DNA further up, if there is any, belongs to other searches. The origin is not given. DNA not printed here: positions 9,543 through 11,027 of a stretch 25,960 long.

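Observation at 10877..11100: Integrase and lysis module converge on a repeat-flanked attP-like site with a tRNA-3'-end-like core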

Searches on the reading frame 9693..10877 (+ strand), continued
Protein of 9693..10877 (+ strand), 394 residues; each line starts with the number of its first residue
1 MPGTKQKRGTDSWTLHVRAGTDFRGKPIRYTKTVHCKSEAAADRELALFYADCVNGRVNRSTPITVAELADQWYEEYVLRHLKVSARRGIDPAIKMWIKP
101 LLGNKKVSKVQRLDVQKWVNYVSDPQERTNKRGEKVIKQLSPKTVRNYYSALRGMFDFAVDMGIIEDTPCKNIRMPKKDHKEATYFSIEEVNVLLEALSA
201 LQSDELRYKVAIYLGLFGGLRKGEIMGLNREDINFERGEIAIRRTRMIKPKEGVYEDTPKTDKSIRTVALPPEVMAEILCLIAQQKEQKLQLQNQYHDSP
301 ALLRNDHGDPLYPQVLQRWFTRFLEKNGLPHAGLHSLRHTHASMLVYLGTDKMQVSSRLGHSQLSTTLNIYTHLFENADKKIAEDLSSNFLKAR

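Call 28: find_encoding_contigs(protein=P0002, flank=10000, max_places=8)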
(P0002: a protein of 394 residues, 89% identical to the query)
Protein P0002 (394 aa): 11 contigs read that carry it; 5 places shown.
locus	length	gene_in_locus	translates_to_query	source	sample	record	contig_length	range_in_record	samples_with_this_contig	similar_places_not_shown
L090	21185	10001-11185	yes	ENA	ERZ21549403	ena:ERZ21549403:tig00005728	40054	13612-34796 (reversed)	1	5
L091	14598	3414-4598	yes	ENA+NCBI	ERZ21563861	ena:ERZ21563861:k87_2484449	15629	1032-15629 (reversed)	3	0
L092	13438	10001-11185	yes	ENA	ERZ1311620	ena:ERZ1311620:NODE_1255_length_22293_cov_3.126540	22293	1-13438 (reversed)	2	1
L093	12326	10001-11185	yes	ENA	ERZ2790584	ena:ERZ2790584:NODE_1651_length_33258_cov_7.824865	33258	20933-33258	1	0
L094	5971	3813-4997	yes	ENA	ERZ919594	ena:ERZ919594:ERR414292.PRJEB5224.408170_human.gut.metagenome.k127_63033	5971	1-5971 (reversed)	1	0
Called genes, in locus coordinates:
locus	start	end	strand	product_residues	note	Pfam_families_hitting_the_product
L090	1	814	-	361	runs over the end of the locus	PF08707:PriCT_2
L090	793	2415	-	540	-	PF00270:DEAD, PF04851:ResIII, PF18766:SWI2_SNF2, PF00271:Helicase_C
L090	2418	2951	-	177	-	-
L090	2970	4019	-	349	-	PF13479:AAA_24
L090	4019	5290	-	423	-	PF02463:SMC_N, PF13175:AAA_15, PF13476:AAA_23, PF13555:AAA_29 (faint)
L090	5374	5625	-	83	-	-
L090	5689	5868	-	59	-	PF12728:HTH_17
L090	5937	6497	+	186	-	-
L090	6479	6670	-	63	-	-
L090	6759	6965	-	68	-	-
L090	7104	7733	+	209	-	PF12844:HTH_19, PF13443:HTH_26 (weak), PF13560:HTH_31, PF01381:HTH_3, PF00717:Peptidase_S24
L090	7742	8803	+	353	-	PF13588:HSDR_N_2, PF04313:HSDR_N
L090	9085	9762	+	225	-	PF12686:DUF3800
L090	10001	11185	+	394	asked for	PF14659:Phage_int_SAM_3, PF00589:Phage_integrase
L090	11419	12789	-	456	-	PF01645:Glu_synthase, PF01070:FMN_dh (weak)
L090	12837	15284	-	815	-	PF00005:ABC_tran, PF02463:SMC_N (faint), PF02687:FtsX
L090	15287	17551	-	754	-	PF00005:ABC_tran, PF02463:SMC_N (weak), PF13304:AAA_21 (faint), PF12704:MacB_PCD (faint)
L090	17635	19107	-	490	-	PF01225:Mur_ligase, PF08245:Mur_ligase_M, PF02875:Mur_ligase_C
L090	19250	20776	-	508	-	PF08245:Mur_ligase_M, PF02875:Mur_ligase_C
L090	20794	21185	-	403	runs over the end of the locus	-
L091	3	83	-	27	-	?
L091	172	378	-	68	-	-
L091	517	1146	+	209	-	PF12844:HTH_19, PF13443:HTH_26 (weak), PF13560:HTH_31, PF01381:HTH_3, PF00717:Peptidase_S24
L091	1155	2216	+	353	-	PF13588:HSDR_N_2, PF04313:HSDR_N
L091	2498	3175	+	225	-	PF12686:DUF3800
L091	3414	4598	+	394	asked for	PF14659:Phage_int_SAM_3, PF00589:Phage_integrase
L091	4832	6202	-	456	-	PF01645:Glu_synthase, PF01070:FMN_dh (weak)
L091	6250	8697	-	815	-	PF00005:ABC_tran, PF02463:SMC_N (faint), PF02687:FtsX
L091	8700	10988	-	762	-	PF00005:ABC_tran, PF02463:SMC_N (weak), PF13304:AAA_21 (faint), PF12704:MacB_PCD (faint)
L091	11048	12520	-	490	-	PF01225:Mur_ligase (weak), PF08245:Mur_ligase_M, PF02875:Mur_ligase_C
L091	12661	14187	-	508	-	PF08245:Mur_ligase_M, PF02875:Mur_ligase_C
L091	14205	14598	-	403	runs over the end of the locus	-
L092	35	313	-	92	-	-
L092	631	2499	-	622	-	PF06048:DUF927, PF18662:HTH_56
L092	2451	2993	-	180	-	PF01807:Zn_ribbon_DnaG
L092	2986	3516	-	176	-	PF02732:ERCC4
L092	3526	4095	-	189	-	-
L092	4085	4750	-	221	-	PF13479:AAA_24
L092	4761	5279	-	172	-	PF05565:Sipho_Gp157, PF07352:Phage_Mu_Gam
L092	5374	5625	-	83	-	-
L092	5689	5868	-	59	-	PF12728:HTH_17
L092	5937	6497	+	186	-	-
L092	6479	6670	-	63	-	-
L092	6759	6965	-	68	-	-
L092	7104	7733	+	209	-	PF12844:HTH_19, PF13443:HTH_26 (weak), PF13560:HTH_31, PF01381:HTH_3, PF00717:Peptidase_S24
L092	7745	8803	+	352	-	PF13588:HSDR_N_2, PF04313:HSDR_N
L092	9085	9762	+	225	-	PF12686:DUF3800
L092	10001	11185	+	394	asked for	PF14659:Phage_int_SAM_3, PF00589:Phage_integrase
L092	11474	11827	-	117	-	-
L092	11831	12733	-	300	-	PF01510:Amidase_2, PF01471:PG_binding_1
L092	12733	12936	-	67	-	PF16945:Phage_r1t_holin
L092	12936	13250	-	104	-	-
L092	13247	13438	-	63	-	?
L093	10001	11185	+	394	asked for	PF14659:Phage_int_SAM_3, PF00589:Phage_integrase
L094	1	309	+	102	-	?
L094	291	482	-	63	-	-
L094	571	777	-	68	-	-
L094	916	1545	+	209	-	PF12844:HTH_19, PF13443:HTH_26 (weak), PF13560:HTH_31, PF01381:HTH_3, PF00717:Peptidase_S24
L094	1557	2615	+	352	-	PF13588:HSDR_N_2, PF04313:HSDR_N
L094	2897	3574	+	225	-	PF12686:DUF3800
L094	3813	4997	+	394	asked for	PF14659:Phage_int_SAM_3, PF00589:Phage_integrase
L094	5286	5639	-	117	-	-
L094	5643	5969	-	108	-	?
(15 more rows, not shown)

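Call 38: find_encoding_contigs(protein=P0014, flank=2500, max_places=4)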
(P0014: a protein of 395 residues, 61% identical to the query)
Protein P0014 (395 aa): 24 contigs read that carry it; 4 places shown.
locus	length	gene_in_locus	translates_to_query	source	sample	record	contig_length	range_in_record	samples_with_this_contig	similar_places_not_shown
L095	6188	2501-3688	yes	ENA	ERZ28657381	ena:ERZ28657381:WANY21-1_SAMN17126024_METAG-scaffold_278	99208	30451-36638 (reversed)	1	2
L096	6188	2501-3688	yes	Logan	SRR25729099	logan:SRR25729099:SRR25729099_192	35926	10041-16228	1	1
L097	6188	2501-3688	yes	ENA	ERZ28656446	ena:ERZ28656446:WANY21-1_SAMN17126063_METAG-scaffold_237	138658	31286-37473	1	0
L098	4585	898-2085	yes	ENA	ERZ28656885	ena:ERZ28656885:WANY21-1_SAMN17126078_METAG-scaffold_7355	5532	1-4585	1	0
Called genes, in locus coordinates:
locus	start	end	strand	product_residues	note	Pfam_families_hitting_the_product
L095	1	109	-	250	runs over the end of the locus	PF02498:Bro-N, PF03374:ANT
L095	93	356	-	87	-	PF05339:DUF739 (weak)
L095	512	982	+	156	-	PF12844:HTH_19, PF13560:HTH_31, PF01381:HTH_3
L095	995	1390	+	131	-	PF06114:Peptidase_M78 (weak)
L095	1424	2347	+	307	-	PF27111:Rv1352 (weak)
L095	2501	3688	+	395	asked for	PF14659:Phage_int_SAM_3, PF00589:Phage_integrase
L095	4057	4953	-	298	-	PF08843:AbiEii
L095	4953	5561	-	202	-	PF13338:AbiEi_4 (weak)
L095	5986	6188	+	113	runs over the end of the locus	PF01381:HTH_3, PF13443:HTH_26 (weak)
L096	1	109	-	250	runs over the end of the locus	PF02498:Bro-N, PF03374:ANT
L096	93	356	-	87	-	PF05339:DUF739 (weak)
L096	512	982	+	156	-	PF12844:HTH_19, PF13560:HTH_31, PF01381:HTH_3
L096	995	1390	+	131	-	PF06114:Peptidase_M78 (weak)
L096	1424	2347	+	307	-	PF27111:Rv1352 (weak)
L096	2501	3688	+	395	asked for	PF14659:Phage_int_SAM_3, PF00589:Phage_integrase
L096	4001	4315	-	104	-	-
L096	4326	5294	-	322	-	PF01510:Amidase_2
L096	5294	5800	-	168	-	PF11195:Tad2-like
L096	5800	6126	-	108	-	PF04688:Holin_SPP1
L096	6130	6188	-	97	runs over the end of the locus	-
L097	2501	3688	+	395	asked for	PF14659:Phage_int_SAM_3, PF00589:Phage_integrase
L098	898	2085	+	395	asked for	PF14659:Phage_int_SAM_3, PF00589:Phage_integrase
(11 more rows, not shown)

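Call 39: find_encoding_contigs(protein=P0009, flank=2500, max_places=2)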
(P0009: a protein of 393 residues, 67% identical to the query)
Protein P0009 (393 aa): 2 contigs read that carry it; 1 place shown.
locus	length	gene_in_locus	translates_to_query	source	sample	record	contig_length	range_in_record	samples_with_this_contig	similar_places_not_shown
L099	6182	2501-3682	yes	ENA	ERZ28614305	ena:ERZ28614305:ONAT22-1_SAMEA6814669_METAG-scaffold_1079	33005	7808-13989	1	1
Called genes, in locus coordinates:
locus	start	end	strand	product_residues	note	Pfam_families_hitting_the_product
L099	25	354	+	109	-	-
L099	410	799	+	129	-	PF06114:Peptidase_M78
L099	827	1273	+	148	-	-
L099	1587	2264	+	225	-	PF12686:DUF3800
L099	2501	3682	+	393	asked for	PF14659:Phage_int_SAM_3, PF00589:Phage_integrase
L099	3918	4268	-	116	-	-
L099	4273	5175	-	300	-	PF01510:Amidase_2, PF01471:PG_binding_1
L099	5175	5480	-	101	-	-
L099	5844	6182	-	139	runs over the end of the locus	-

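Call 40: find_encoding_contigs(protein=P0044, flank=2500, max_places=3)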
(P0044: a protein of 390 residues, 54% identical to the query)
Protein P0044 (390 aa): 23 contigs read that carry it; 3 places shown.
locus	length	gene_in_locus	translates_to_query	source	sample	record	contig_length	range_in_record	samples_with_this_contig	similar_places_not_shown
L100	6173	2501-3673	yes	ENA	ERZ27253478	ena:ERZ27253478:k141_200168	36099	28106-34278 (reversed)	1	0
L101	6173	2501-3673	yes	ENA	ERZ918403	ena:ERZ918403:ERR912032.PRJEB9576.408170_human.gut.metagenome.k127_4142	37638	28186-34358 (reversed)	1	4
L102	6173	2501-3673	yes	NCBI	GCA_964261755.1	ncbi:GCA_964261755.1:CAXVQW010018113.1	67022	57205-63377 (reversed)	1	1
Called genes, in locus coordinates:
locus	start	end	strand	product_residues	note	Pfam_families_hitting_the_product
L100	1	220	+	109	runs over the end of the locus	-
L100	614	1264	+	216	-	PF01936:NYN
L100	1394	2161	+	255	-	PF02452:PemK_toxin (weak)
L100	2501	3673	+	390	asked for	PF14659:Phage_int_SAM_3, PF00589:Phage_integrase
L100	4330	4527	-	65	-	PF16945:Phage_r1t_holin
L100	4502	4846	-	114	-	-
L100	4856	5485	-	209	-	PF01551:Peptidase_M23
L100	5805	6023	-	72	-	-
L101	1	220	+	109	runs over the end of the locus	-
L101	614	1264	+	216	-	PF01936:NYN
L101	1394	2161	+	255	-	PF02452:PemK_toxin (weak)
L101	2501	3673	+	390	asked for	PF14659:Phage_int_SAM_3, PF00589:Phage_integrase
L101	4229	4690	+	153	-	PF09719:C_GCAxxG_C_C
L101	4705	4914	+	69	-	-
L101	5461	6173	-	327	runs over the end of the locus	PF00586:AIRS, PF02769:AIRS_C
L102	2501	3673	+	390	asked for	PF14659:Phage_int_SAM_3, PF00589:Phage_integrase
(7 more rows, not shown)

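Call 48: search_solved_structures(query=window:9693-10874:+, max_evalue=0.001, show_alignments=1)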
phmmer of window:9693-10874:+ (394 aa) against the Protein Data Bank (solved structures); distinct sequences matched with E-value up to 0.001: 12.
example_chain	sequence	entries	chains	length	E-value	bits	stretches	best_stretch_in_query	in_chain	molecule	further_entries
3nkh_A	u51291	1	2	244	1.1e-15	60.9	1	216-386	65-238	Integrase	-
6emy_A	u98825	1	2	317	5e-13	52.1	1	138-378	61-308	Int protein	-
6en0_A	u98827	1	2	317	6.9e-13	51.6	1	138-378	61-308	Int protein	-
6emz_A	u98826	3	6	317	1.8e-12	50.3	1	138-378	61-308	Int protein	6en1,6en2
4a8e_A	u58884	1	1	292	8.5e-10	41.5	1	287-375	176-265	PROBABLE TYROSINE RECOMBINASE XERC-LIKE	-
1a0p_A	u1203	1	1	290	1.3e-08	37.6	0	148-242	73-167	SITE-SPECIFIC RECOMBINASE XERD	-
5hxy_A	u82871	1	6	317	8.1e-08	35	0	104-246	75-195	Tyrosine recombinase XerA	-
9i5v_14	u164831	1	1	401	2.7e-07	33.2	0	327-375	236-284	Ribosome-associated translation inhibitor RaiA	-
2a3v_A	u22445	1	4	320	2.1e-06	30.3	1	313-382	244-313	site-specific recombinase IntI4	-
5jjv_A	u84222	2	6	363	3.1e-06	29.8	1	140-376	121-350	Tyrosine recombinase XerH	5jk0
5c6k_A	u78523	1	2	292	0.00023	23.6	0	140-251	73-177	Integrase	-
5dcf_A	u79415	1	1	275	0.00025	23.5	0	334-375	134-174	Tyrosine recombinase XerD,DNA translocase FtsK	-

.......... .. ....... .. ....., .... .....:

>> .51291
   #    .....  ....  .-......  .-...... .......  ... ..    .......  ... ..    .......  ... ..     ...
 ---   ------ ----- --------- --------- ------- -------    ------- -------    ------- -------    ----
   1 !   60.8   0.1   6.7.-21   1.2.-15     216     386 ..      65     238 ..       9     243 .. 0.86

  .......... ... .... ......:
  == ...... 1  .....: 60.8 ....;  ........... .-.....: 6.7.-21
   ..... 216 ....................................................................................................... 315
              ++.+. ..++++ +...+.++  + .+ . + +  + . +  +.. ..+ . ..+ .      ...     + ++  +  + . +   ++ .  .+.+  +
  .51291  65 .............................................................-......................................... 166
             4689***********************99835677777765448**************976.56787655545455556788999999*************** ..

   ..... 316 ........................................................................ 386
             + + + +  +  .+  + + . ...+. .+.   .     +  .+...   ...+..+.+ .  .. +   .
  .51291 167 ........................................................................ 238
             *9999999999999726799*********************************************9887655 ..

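Call 50: search_dna_similar(query=window:9693-10874:+, collection=phages, mode=protein, max_rows=12)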
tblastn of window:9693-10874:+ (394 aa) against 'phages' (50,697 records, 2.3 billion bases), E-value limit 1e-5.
Records with a match: 2527; places in all: 2549; records where one place covers at least 80% of the query: 1234.
Best place of each record, by identity: <60% 2527.
By first word of the organism name: Mycobacterium 692; Streptococcus 561; Staphylococcus 279; Gordonia 175; Bacteriophage 106; Paenibacillus 87; Escherichia 66; Lactobacillus 48; Arthrobacter 47; Lactococcus 46; and 72 more.
By host as written in the record: Mycobacterium smegmatis mc2 155 465; - 228; Gordonia terrae 3612 147; Mycobacterium smegmatis mc#155 107; Staphylococcus aureus 83; Paenibacillus larvae 38; Helicobacter pylori 26; Listeria monocytogenes 25; and 858 more.
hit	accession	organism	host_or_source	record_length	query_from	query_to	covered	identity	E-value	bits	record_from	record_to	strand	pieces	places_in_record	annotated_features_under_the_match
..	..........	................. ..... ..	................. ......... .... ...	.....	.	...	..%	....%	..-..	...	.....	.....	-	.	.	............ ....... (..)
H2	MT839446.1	Bacteriophage sp.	human fecal samples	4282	39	388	89%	32.6%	1e-56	205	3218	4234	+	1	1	record has no annotation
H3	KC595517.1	Brevibacillus phage Abouo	Brevibacillus laterosporus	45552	6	388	97%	29.0%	8e-41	159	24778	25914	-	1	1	integrase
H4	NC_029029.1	Brevibacillus phage Abouo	Brevibacillus laterosporus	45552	6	388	97%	29.0%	8e-41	159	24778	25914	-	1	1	integrase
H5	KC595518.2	Brevibacillus phage Davies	Brevibacillus laterosporus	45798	6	388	97%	29.0%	8e-41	159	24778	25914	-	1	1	integrase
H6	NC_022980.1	Brevibacillus phage Davies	Brevibacillus laterosporus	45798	6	388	97%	29.0%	8e-41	159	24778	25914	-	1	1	integrase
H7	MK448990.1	Streptococcus phage Javan584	Streptococcus suis S95G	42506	6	383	96%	29.4%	1e-25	115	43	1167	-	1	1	integrase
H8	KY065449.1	Streptococcus phage IPP5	Streptococcus pneumoniae SA48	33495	7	386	96%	29.1%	6e-26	115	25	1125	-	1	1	integrase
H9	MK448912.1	Streptococcus phage Javan340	Streptococcus mitis U-o8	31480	7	386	96%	28.9%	3e-25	114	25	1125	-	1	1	integrase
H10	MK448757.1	Streptococcus phage Javan427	Streptococcus pseudopneumoniae 5247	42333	7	386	96%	28.9%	5e-25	113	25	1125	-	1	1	integrase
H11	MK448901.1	Streptococcus phage Javan306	Streptococcus mitis 321A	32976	7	386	96%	28.9%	2e-24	111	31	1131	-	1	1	integrase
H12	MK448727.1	Streptococcus phage Javan291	Streptococcus marmotae HTS5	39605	6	387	97%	28.7%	5e-34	139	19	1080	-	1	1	mobile element protein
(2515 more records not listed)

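Call 59: find_encoding_contigs(protein=window:9693-10877:+, flank=1000, max_places=6)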
Protein window:9693-10877:+ (394 aa): 2 contigs read that carry it; 2 places shown.
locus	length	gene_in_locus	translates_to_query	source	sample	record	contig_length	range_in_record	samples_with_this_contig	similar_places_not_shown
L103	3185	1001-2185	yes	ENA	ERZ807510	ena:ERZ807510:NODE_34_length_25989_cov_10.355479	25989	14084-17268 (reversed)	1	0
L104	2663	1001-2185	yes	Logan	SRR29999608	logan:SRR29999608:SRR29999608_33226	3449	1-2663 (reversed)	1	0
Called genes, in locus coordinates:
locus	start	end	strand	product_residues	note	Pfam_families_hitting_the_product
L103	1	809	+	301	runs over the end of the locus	PF07751:Abi_2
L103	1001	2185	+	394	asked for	PF14659:Phage_int_SAM_3, PF00589:Phage_integrase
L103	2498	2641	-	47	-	-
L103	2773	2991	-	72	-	PF13443:HTH_26 (weak)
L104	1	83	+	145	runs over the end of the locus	-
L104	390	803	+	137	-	-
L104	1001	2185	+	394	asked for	PF14659:Phage_int_SAM_3, PF00589:Phage_integrase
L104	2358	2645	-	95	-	PF00376:MerR (weak), PF13411:MerR_1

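Call 63: predict_structure(alignment_id=A2)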
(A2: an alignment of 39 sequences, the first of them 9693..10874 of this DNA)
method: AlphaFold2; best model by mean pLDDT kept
length: 394 residues; sequences in the alignment: 39
mean_pLDDT: 87.5   pTM: 0.73
mean pLDDT of the five models: 87.5, 86.9, 86.7, 83.7, 83.5
residues with pLDDT >= 90: 223; 70-90: 140; 50-70: 30; < 50: 1
segments of 3 or more residues with pLDDT < 50: none
pLDDT, mean of each block of 10 residues (from residue 1): 83 88 80 89 91 75 85 93 88 93 91 95 87 86 93 95 88 87 84 94 95 94 95 94 91 86 87 93 95 91 95 94 95 90 82 82 75 63 65 55
secondary structure, 60 per line:
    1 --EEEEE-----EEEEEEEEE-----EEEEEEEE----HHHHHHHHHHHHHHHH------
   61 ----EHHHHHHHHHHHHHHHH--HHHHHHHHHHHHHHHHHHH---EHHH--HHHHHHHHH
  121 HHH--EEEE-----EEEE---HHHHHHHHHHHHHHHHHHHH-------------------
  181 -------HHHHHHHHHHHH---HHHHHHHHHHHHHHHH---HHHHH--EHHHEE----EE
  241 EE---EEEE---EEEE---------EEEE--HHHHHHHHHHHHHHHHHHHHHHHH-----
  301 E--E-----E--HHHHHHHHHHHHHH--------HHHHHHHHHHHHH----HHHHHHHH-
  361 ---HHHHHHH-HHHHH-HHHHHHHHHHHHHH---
elements in order: E3-7 E13-21 E27-34 H39-54 H66-81 H84-102 H112-123 E126-129 E135-138 H142-161 H188-199 H203-218 H222-226 E239-242 E246-249 E253-256 E266-269 H272-295 H313-326 H335-347 H352-359 H364-370 H372-376 H378-391
